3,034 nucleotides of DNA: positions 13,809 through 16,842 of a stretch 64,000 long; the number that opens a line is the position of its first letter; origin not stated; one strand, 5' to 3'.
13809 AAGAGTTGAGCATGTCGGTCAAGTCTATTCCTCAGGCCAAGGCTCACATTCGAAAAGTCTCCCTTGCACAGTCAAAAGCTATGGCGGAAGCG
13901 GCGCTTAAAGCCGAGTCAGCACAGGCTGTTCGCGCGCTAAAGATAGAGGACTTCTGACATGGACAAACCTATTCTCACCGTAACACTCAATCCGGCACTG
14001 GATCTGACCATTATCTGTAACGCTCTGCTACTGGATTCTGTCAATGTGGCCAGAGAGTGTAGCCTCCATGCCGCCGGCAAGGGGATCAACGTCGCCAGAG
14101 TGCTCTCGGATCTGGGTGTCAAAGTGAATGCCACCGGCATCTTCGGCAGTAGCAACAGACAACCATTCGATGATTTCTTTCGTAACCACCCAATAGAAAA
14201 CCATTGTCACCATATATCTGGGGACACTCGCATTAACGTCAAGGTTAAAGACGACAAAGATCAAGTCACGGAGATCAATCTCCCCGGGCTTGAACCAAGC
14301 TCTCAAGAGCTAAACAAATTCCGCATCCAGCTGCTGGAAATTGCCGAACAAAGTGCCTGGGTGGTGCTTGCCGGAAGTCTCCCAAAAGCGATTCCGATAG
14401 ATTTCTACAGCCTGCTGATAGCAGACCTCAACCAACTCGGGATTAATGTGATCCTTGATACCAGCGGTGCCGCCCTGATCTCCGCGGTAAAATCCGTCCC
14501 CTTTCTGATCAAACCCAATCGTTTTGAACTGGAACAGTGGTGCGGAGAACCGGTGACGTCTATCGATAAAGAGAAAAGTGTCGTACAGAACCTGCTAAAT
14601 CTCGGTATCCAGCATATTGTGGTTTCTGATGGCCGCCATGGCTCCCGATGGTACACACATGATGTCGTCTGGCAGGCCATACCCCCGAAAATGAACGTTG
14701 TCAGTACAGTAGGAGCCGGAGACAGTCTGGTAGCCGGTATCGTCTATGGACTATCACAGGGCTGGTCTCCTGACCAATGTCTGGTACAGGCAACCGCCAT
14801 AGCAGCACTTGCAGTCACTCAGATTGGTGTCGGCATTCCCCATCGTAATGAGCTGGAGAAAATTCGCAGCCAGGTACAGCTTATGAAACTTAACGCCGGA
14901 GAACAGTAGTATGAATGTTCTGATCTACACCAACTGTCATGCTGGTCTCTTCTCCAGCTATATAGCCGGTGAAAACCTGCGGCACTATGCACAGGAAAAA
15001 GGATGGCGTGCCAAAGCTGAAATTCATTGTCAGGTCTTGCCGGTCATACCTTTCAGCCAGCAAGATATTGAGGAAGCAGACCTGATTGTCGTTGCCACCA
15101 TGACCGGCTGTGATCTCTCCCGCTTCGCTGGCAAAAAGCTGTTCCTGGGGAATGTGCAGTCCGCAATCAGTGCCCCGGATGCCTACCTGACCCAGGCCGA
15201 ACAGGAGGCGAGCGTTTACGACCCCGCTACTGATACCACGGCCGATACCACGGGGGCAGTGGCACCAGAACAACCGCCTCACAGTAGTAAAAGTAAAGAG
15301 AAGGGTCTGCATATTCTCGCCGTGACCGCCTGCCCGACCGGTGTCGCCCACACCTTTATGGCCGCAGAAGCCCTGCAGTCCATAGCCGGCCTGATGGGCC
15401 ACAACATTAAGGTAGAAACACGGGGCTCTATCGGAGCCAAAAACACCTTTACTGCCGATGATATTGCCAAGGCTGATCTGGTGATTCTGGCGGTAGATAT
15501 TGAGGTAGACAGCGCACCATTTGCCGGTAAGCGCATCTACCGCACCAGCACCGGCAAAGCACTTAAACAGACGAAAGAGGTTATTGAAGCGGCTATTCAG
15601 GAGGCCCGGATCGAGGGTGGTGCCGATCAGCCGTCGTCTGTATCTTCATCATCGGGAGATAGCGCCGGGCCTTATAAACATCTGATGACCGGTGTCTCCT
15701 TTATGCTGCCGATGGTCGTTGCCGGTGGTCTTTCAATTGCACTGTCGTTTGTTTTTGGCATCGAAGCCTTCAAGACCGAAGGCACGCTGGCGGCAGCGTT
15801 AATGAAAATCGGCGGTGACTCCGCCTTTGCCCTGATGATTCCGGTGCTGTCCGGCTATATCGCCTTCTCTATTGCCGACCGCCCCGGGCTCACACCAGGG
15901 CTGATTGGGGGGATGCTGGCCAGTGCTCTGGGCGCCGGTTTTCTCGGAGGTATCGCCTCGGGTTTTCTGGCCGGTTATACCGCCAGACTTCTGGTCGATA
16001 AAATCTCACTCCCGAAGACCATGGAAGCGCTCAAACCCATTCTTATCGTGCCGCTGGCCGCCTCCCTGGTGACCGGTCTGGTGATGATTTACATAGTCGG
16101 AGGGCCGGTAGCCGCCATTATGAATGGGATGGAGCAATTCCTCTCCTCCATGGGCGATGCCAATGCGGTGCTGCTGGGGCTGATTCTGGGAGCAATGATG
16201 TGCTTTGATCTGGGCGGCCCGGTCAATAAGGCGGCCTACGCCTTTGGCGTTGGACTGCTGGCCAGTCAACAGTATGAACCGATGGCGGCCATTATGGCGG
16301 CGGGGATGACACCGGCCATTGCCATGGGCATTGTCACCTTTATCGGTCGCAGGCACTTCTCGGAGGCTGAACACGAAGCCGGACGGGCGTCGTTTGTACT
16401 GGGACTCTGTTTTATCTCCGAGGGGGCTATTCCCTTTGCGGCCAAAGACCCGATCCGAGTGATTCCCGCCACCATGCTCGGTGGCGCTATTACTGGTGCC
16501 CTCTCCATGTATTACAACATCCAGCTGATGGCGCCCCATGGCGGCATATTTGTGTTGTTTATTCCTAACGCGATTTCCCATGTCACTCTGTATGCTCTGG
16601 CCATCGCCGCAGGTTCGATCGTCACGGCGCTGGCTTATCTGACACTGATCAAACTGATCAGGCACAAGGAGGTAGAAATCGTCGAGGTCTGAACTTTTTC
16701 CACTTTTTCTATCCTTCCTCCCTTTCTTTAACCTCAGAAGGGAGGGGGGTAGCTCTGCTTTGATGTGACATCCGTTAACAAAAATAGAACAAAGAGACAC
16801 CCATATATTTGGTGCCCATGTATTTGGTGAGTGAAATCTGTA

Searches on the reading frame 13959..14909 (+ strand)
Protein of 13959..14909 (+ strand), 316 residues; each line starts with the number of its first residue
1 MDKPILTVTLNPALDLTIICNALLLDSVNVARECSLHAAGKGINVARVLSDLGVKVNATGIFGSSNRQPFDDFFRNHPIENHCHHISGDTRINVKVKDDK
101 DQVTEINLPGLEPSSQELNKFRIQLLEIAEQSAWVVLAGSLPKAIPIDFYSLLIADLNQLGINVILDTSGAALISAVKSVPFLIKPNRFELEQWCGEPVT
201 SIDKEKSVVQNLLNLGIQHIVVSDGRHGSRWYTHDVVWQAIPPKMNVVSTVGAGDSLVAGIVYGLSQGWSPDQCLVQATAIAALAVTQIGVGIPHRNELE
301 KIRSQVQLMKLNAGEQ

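Call 6: search_protein_families(library=pfam, proteins=[window:13959-14909:+], max_evalue=0.001)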
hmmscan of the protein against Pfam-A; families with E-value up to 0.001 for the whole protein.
window:13959-14909:+ (316 aa): 3 families
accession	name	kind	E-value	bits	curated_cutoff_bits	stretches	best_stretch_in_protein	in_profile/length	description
PF00294.29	PfkB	-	4.6e-51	174.4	25.8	1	13-294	6-298/302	pfkB family carbohydrate kinase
PF08543.17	Phos_pyr_kin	-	8.9e-07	29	27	1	177-287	116-233/246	Phosphomethylpyrimidine kinase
PF25270.1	Khk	-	8.5e-06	25.6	35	0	155-287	216-348/365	Prokaryotic ketohexokinase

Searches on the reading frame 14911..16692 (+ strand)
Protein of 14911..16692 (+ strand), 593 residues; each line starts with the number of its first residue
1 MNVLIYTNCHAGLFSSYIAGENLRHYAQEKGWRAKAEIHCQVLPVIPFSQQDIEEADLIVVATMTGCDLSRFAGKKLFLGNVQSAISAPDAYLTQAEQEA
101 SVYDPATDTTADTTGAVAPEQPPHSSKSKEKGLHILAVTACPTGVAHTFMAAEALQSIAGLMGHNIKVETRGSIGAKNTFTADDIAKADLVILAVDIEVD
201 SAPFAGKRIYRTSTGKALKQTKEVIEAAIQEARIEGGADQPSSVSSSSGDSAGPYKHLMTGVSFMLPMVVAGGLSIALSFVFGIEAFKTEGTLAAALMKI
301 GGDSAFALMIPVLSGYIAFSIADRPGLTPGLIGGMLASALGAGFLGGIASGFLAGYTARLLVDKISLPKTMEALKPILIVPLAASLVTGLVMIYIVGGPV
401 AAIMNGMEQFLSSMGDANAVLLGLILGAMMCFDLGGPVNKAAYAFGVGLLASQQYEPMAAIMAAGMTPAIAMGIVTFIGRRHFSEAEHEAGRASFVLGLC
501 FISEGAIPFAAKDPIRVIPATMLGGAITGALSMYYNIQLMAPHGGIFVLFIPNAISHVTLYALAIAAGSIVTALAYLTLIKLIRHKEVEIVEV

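Call 6: search_protein_families(library=pfam, proteins=[window:14911-16692:+], max_evalue=0.001)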
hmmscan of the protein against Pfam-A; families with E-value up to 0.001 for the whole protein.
window:14911-16692:+ (593 aa): 3 families
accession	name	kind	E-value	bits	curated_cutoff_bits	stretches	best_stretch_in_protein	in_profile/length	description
PF02302.22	PTS_IIB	-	6.2e-31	107.3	23.6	2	137-226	2-89/90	PTS system, Lactose/Cellobiose specific IIB subunit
PF25554.1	PTS_EIIB_BC_N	-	1.8e-18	66.9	27.4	2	52-103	37-88/88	PTS system fructose specific EIIB'BC N-terminal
PF02378.23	PTS_EIIC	-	5.4e-17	62.3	30.7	1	260-524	2-319/319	Phosphotransferase system, EIIC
